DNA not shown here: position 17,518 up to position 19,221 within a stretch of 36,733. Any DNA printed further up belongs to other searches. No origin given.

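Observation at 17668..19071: MocD-MocE-like fusion inside the inositol operon: membrane di-iron oxygenase fused to a Rieske domain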

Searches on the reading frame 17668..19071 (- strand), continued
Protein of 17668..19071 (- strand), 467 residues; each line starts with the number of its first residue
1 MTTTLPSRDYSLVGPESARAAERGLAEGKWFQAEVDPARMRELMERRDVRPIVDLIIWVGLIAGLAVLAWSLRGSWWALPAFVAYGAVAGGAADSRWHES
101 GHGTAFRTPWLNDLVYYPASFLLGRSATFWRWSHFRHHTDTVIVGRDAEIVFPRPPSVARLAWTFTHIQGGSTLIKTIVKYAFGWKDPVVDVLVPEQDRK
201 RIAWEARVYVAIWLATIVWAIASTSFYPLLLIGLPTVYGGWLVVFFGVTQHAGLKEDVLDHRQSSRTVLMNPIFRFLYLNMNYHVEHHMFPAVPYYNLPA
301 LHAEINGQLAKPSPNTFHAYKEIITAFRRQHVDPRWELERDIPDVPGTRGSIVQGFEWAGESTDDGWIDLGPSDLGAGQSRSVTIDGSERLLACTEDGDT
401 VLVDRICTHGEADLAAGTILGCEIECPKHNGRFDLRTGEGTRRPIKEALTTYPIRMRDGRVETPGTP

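Call 39: find_encoding_contigs(protein=P0010, flank=10000, max_places=2)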
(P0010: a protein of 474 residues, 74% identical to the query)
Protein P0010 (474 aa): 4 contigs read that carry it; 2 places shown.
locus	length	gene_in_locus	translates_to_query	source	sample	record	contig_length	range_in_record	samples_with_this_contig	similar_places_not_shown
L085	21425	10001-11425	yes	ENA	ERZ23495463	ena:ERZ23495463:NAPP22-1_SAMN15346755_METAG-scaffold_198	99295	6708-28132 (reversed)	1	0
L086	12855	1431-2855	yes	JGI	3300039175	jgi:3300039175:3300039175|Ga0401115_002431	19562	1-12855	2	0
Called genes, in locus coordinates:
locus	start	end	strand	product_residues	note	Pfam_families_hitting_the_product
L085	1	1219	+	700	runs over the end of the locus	PF02653:BPD_transp_2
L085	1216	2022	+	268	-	PF00005:ABC_tran, PF13304:AAA_21 (faint)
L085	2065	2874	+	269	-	PF02548:Pantoate_transf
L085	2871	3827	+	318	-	PF00294:PfkB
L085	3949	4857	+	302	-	PF04962:KduI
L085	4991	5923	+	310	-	PF00389:2-Hacid_dh, PF02826:2-Hacid_dh_C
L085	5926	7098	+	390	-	PF01408:GFO_IDH_MocA, PF02894:GFO_IDH_MocA_C, PF22725:GFO_IDH_MocA_C3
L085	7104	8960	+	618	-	PF02776:TPP_enzyme_N, PF00205:TPP_enzyme_M, PF02775:TPP_enzyme_C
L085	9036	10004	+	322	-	PF01408:GFO_IDH_MocA, PF22725:GFO_IDH_MocA_C3, PF02894:GFO_IDH_MocA_C (faint)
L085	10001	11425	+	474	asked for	PF00487:FA_desaturase, PF00355:Rieske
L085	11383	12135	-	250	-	PF14378:PAP2_3, PF01569:PAP2 (weak), PF14360:PAP2_C (weak), PF24788:AtPDCT1_2 (weak)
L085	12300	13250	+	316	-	PF01370:Epimerase, PF04321:RmlD_sub_bind, PF16363:GDP_Man_Dehyd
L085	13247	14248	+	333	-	PF01408:GFO_IDH_MocA, PF02894:GFO_IDH_MocA_C, PF22725:GFO_IDH_MocA_C3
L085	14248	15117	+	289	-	PF23441:SDR (faint), PF00106:adh_short, PF08659:KR, PF13561:adh_short_C2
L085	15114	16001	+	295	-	PF04962:KduI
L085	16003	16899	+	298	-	PF09863:DUF2090, PF01791:DeoC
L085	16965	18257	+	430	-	PF07995:GSDH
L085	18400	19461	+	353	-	PF27840:ScmC (weak)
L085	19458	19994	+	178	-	PF05219:DREV (weak), PF13489:Methyltransf_23, PF08241:Methyltransf_11, PF08242:Methyltransf_12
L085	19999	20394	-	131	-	-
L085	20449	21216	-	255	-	PF00583:Acetyltransf_1 (weak)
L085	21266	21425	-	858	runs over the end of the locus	PF00873:ACR_tran, PF02355:SecD_SecF_C (faint), PF03176:MMPL, PF00873:ACR_tran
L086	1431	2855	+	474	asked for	PF00487:FA_desaturase, PF00355:Rieske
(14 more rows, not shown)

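Call 40: find_encoding_contigs(protein=P0003, flank=10000, max_places=2)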
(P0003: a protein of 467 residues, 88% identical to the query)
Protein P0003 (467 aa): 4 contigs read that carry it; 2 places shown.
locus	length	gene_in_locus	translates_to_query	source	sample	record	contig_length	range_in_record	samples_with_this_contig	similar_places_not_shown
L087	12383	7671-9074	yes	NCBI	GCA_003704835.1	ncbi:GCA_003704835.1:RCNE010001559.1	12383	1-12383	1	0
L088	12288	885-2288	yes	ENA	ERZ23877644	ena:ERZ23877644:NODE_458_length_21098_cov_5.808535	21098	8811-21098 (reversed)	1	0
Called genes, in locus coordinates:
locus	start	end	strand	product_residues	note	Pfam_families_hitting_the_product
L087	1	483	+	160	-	?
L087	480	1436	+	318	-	PF00294:PfkB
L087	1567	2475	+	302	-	PF04962:KduI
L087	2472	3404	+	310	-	PF00389:2-Hacid_dh, PF02826:2-Hacid_dh_C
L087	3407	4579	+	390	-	PF01408:GFO_IDH_MocA, PF02894:GFO_IDH_MocA_C, PF22725:GFO_IDH_MocA_C3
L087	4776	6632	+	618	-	PF02776:TPP_enzyme_N, PF00205:TPP_enzyme_M, PF02775:TPP_enzyme_C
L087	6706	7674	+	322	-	PF01408:GFO_IDH_MocA, PF22725:GFO_IDH_MocA_C3 (weak)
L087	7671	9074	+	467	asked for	PF00487:FA_desaturase, PF00355:Rieske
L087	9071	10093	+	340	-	PF01370:Epimerase, PF04321:RmlD_sub_bind, PF16363:GDP_Man_Dehyd (weak)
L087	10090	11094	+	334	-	PF01408:GFO_IDH_MocA, PF02894:GFO_IDH_MocA_C, PF22725:GFO_IDH_MocA_C3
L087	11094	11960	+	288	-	PF00106:adh_short, PF08659:KR, PF13561:adh_short_C2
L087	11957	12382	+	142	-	?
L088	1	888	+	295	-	?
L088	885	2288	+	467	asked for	PF00487:FA_desaturase, PF00355:Rieske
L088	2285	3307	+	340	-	PF01370:Epimerase, PF04321:RmlD_sub_bind, PF16363:GDP_Man_Dehyd (weak)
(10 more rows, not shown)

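Call 41: find_encoding_contigs(protein=P0014, flank=10000, max_places=2)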
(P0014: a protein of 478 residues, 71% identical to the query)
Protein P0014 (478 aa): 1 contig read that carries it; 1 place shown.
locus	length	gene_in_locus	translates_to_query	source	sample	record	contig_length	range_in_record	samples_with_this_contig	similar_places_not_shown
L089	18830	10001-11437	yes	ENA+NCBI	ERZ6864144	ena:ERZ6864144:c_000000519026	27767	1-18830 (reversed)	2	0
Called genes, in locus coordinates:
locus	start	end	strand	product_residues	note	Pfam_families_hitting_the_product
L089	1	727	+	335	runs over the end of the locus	PF13407:Peripla_BP_4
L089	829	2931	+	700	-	PF02653:BPD_transp_2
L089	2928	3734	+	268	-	PF00005:ABC_tran, PF13304:AAA_21 (faint)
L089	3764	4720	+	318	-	PF00294:PfkB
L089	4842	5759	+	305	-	PF00389:2-Hacid_dh, PF02826:2-Hacid_dh_C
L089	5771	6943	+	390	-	PF01408:GFO_IDH_MocA, PF02894:GFO_IDH_MocA_C, PF22725:GFO_IDH_MocA_C3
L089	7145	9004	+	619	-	PF02776:TPP_enzyme_N, PF00205:TPP_enzyme_M, PF02775:TPP_enzyme_C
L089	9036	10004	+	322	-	PF01408:GFO_IDH_MocA, PF22725:GFO_IDH_MocA_C3, PF02894:GFO_IDH_MocA_C (weak)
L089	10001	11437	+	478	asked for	PF00487:FA_desaturase, PF00355:Rieske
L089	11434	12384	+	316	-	PF01370:Epimerase, PF04321:RmlD_sub_bind, PF16363:GDP_Man_Dehyd (weak)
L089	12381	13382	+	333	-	PF01408:GFO_IDH_MocA, PF02894:GFO_IDH_MocA_C, PF22725:GFO_IDH_MocA_C3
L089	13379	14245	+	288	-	PF00106:adh_short, PF08659:KR, PF13561:adh_short_C2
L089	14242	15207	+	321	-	PF04962:KduI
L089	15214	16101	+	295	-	PF01791:DeoC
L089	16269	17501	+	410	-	PF00108:Thiolase_N, PF02803:Thiolase_C, PF22691:Thiolase_C_1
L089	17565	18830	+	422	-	?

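Call 42: search_solved_structures(query=window:17668-19071:-, max_evalue=1, show_alignments=0)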
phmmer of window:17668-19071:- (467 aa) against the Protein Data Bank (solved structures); distinct sequences matched with E-value up to 1: 24.
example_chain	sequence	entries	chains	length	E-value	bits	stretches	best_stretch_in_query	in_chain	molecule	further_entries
2qpz_A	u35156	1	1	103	1.5e-16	63.1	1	367-461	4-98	Naphthalene 1,2-dioxygenase system ferredoxin subunit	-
5bok_A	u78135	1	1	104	3.2e-14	55.5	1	365-461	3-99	Ferredoxin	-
2i7f_A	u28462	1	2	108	1.2e-11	46.9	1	390-461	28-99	Ferredoxin component of dioxygenase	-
3gce_A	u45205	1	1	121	3.4e-09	38.9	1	375-454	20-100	Ferredoxin component of carbazole 1,9a-dioxygenase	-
3dqy_A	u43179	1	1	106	4.3e-09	38.5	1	373-461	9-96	Toluene 1,2-dioxygenase system ferredoxin subunit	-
4emj_B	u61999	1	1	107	4.3e-09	38.5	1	373-461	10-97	Toluene 1,2-dioxygenase system ferredoxin subunit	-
1vck_A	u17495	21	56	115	5.9e-09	38.1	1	371-465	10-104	ferredoxin component of carbazole | Ferredoxin CarAc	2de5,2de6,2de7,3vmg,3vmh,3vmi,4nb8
1fqt_A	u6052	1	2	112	3.1e-08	35.7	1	377-461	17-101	RIESKE-TYPE FERREDOXIN OF BIPHENYL DIOXYGENASE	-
2e4p_A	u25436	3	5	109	3.8e-08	35.4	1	377-459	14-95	Biphenyl dioxygenase ferredoxin subunit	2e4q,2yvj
8jng_A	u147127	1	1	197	6e-05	24.9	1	364-439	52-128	Methanesulfonate monooxygenase ferredoxin subunit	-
4p1c_H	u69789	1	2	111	0.00012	23.9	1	374-459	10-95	Toluene-4-monooxygenase system ferredoxin subunit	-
1vm9_A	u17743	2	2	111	0.00012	23.8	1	374-459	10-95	Toluene-4-monooxygenase system protein C | Toluene-4-monooxygenase system ferredoxin subunit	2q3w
2zyl_A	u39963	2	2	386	0.0002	23.2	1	366-434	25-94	POSSIBLE OXIDOREDUCTASE | 3-ketosteroid-9-alpha-monooxygenase oxygenase subunit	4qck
4p1b_H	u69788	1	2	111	0.00023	22.9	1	383-459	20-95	Toluene-4-monooxygenase system ferredoxin subunit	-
4qdf_B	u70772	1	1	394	0.00028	22.7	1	366-434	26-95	3-ketosteroid 9alpha-hydroxylase oxygenase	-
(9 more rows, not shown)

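Call 43: get_annotated_region(hit=H59, flank=6000)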
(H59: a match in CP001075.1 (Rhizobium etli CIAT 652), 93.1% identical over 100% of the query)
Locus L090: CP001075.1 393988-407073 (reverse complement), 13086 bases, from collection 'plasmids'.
description: Rhizobium etli CIAT 652 plasmid pA, complete sequence
organism: Rhizobium etli CIAT 652 (NCBI taxid 491916)
taxonomy: Bacteria; Pseudomonadota; Alphaproteobacteria; Hyphomicrobiales; Rhizobiaceae; Rhizobium; Rhizobium etli; Rhizobium etli CIAT 652
host: -; source: -; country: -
typing (MOB-suite, as given by PLSDB): non-mobilizable; replicon rep_cluster_83
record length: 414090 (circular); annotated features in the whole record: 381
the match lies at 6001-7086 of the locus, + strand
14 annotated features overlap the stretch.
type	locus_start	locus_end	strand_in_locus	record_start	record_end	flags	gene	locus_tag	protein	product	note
CDS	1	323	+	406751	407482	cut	cobI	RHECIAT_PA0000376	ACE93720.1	precorrin-2 c(20)-methyltransferase protein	-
CDS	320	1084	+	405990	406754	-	cobJ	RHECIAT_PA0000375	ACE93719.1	precorrin-3B C17-methyltransferase protein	-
CDS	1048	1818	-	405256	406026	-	cobK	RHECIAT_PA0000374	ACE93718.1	precorrin 6x reductase protein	-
CDS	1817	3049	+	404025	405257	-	cobL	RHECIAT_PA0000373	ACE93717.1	precorrin-6Y C5,15-methyltransferase (decarboxylating) protein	-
CDS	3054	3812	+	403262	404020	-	cobM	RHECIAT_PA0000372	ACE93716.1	precorrin-4 c(11)-methyltransferase protein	-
CDS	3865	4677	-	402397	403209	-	-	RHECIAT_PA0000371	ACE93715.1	putative sugar epimerase protein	-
CDS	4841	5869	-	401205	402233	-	-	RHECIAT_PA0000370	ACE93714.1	probable transcriptional regulator protein, LacI family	-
CDS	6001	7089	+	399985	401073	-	mocD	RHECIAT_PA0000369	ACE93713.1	hydrocarbon oxigenase protein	-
CDS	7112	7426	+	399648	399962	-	mocEa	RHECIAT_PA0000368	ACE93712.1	ferredoxin of the Rieseke type protein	-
CDS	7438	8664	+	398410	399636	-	mocFa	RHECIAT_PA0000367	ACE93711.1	ferredoxin--NAD(+) reductase protein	-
CDS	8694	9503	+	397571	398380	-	-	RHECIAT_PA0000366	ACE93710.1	probable ketopantoate hydroxymethyltransferase protein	-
CDS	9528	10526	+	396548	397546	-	-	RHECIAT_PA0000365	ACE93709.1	hypothetical conserved protein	-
CDS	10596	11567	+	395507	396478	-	nadA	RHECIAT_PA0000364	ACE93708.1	quinolinate synthetase A protein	-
CDS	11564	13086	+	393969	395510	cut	nadB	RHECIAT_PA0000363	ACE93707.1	L-aspartate oxidase protein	-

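Call 55: predict_structure(alignment_id=A2)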
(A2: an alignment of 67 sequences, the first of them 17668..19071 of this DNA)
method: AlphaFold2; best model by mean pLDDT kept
length: 467 residues; sequences in the alignment: 67
mean_pLDDT: 87.4   pTM: 0.73
mean pLDDT of the five models: 87.4, 87.0, 85.3, 84.8, 84.6
residues with pLDDT >= 90: 241; 70-90: 201; 50-70: 16; < 50: 9
segments of 3 or more residues with pLDDT < 50: 355-360
pLDDT, mean of each block of 10 residues (from residue 1): 69 92 87 88 86 92 95 92 89 86 86 93 91 90 91 86 81 90 88 88 95 96 93 76 76 94 93 73 92 91 96 92 95 92 87 52 76 90 86 95 88 85 85 94 87 91 79
secondary structure, 60 per line:
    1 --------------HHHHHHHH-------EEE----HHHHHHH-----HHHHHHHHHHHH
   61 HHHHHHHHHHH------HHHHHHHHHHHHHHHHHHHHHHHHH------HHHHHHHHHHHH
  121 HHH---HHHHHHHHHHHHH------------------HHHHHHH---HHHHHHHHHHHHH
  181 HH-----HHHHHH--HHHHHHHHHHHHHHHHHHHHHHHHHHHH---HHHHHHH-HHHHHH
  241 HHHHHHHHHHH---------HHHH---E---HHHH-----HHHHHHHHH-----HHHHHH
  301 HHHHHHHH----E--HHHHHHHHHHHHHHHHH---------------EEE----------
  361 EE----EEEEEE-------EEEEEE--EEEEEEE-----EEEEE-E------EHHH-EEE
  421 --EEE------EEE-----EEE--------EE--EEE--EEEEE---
elements in order: H15-22 E30-32 H37-43 H49-71 H78-102 H109-123 H127-139 H158-164 H168-182 H188-193 H196-223 H227-233 H235-251 H261-264 H272-275 H281-289 H295-308 H316-332 E348-350 E367-372 E380-385 E388-394 E400-404 E418-420 E423-425 E432-434 E440-442 E455-457 E460-464

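Call 57: fold_search(model_id=the predicted structure, library=pdb)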
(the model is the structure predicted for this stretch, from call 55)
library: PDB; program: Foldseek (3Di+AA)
matches with E <= 10: 407; with E <= 0.001: 86
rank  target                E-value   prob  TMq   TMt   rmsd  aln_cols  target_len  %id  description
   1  5bok                  2.2e-08  1.00  0.20  0.89   1.3        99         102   36  Ferredoxin component of 3-nitrotoluene dioxygenase from Diaphorobacter sp. strain DS2 (released 2016-07-27)
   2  2de5_E                1.3e-07  1.00  0.21  0.86   1.5       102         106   29  Crystal structure of the electron transfer complex between oxygenase and ferredoxin in carbazole 1,9a-dioxygenase (released 2006-12-05)
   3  2qpz                  1.5e-07  1.00  0.20  0.86   1.5       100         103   37  Naphthalene 1,2-dioxygenase Rieske ferredoxin (released 2008-09-02)
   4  7buh                  1.6e-07  1.00  0.20  0.79   1.7       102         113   28  Reduced ferredoxin of carbazole 1,9a-dioxygenase (released 2021-04-07)
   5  4nbc_F                1.7e-07  1.00  0.20  0.88   1.5       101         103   30  Oxygenase with Phe275 replaced by Trp and ferredoxin complex of carbazole 1,9a-dioxygenase (form1) (released 2014-03-26)
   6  2de5_D                1.8e-07  1.00  0.20  0.87   1.5       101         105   30  Crystal structure of the electron transfer complex between oxygenase and ferredoxin in carbazole 1,9a-dioxygenase (released 2006-12-05)
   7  4nb8_E                2.0e-07  1.00  0.21  0.84   1.5       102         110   29  Oxygenase with Ile262 replaced by Leu and ferredoxin complex of carbazole 1,9a-dioxygenase (released 2014-03-26)
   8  4nbb_E                2.5e-07  1.00  0.21  0.81   1.5       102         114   29  Carbazole- and oxygen-bound oxygenase with Ile262 replaced by Val and ferredoxin complex of carbazole 1,9a-dioxygenase (released 2014-03-26)
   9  2de7_E                3.3e-07  1.00  0.20  0.84   1.7       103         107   28  The substrate-bound complex between oxygenase and ferredoxin in carbazole 1,9a-dioxygenase (released 2006-12-05)
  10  4nbe_E                3.7e-07  1.00  0.21  0.83   1.5       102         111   29  Fluorene-bound oxygenase with Phe275 replaced by Trp and ferredoxin complex of carbazole 1,9a-dioxygenase (form2) (released 2014-03-26)
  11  4nb9_E                4.5e-07  1.00  0.21  0.82   1.5       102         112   29  Oxygenase with Ile262 replaced by Val and ferredoxin complex of carbazole 1,9a-dioxygenase (released 2014-03-26)
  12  8xks_K                4.7e-07  1.00  0.47  0.57   8.2       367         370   14  The cryo-EM structure of Orf2971-FtsHi motor complex (released 2024-12-04)
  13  6llh_F                6.1e-07  1.00  0.20  0.86   1.4       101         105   29  Biphenyl-2,3-diol-soaked resting complex of Oxy and Fd in carbazole 1,9a-dioxygenase (released 2021-01-27)
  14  2yvj_B                6.4e-07  1.00  0.20  0.86   1.0        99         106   30  Crystal structure of the ferredoxin-ferredoxin reductase (BPHA3-BPHA4)complex (released 2007-10-23)
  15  1vck                  7.1e-07  1.00  0.21  0.88   1.5       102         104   28  Crystal structure of ferredoxin component of carbazole 1,9a-dioxygenase of Pseudomonas resinovorans strain CA10 (released 2005-03-01)
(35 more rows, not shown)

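Call 61: search_protein_representatives(protein=window:17668-19071:-)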
Query: 467 residues. Proteins with E-value up to 0.001 (for the whole library): 6147; up to 1e-10: 1327; up to 1e-30: 240. The best 150 are listed.
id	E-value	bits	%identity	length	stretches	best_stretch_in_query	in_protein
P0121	2.3e-130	451.8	45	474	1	8-461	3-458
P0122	2.7e-124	431.8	55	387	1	90-464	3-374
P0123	8.5e-122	423.5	46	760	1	7-461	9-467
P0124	1.2e-121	423.0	45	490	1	8-458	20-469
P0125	3.0e-117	408.5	46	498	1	4-461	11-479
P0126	1.5e-105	369.9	60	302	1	177-456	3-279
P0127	4.6e-104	365.0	42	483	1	6-460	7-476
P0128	5.9e-99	348.2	44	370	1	2-345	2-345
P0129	6.9e-96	338.1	47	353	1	3-344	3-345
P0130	7.9e-93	328.0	58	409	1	54-321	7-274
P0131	2.0e-84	300.3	44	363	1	7-344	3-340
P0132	1.2e-82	294.3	42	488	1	8-344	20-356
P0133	2.5e-81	290.0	46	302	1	6-296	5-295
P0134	2.5e-77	276.8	41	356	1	9-338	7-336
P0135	7.9e-76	271.9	35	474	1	25-461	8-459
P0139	7.1e-72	258.9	36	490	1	27-467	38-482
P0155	2.2e-57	211.1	45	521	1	231-461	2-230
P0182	1.0e-49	185.8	42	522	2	206-352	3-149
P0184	2.2e-49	184.7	53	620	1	8-166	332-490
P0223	1.1e-42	162.5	42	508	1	244-455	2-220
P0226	2.4e-42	161.5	37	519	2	8-311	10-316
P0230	9.0e-42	159.6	34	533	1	22-344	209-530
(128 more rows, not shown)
